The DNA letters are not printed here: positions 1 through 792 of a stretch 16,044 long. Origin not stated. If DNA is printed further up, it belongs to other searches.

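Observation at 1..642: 213-aa two-TM protein with uncharacterised C-terminal domain at the left edge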

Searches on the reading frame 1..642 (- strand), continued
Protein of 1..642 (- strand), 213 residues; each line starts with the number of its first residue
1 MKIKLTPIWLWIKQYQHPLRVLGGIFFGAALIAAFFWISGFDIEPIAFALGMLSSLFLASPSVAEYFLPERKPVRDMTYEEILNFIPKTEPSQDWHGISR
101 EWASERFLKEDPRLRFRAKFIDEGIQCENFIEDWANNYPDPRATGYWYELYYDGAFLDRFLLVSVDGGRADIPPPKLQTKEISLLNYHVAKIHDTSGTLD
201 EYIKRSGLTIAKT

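Call 70: find_encoding_contigs(protein=P0004, flank=6000, max_places=3)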
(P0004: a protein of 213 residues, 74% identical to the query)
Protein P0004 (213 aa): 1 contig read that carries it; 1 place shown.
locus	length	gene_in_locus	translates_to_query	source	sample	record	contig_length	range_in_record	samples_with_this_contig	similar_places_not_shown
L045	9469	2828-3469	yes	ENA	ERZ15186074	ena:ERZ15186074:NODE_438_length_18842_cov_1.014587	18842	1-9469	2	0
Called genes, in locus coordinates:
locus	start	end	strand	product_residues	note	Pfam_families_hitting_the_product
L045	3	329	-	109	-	?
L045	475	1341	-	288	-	PF10547:P22_AR_N, PF10552:ORF6C (faint)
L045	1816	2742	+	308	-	-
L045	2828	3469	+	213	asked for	-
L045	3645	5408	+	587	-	-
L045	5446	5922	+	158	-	-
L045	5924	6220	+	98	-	-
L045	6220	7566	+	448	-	-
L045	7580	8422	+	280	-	-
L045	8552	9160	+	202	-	-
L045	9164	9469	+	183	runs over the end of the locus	-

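Call 84: search_protein_families(library=padloc, proteins=[L009:8715-9389:+, L012:8727-9317:+, L011:2956-3558:+, L004:7363-7905:+, L008:111-854:+, L020:6319-6930:+, L029:5314-6015:+, L009:9586-10281:+, L042:5193-5948:+], max_evalue=0.01)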
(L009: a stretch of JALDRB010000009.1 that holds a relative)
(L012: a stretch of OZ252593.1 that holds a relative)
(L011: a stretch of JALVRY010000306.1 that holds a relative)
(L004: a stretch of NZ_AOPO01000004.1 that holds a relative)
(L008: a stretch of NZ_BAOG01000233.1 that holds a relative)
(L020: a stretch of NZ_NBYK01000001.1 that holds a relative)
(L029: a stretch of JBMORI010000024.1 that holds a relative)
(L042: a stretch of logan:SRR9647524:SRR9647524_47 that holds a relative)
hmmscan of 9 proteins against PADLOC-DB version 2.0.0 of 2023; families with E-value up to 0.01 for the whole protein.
L009:8715-9389:+ (224 aa): 0 families

L012:8727-9317:+ (196 aa): 1 family
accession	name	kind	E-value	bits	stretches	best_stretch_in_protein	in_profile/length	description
PDLC05032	PDC-S50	-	2.7e-72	242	1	2-185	6-190/387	-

L011:2956-3558:+ (200 aa): 0 families

L004:7363-7905:+ (180 aa): 0 families

L008:111-854:+ (247 aa): 0 families

L020:6319-6930:+ (203 aa): 0 families

L029:5314-6015:+ (233 aa): 0 families

L009:9586-10281:+ (231 aa): 0 families

L042:5193-5948:+ (251 aa): 0 families

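Call 86: search_solved_structures(query=L012:8727-9317:+, max_evalue=1)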
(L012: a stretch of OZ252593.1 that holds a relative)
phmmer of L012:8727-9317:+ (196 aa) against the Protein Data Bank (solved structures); distinct sequences matched with E-value up to 1: 1.
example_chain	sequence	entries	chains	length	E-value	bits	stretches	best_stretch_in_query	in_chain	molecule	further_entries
2p0s_A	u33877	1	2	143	0.32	13.9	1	73-115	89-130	ABC transporter, permease protein, putative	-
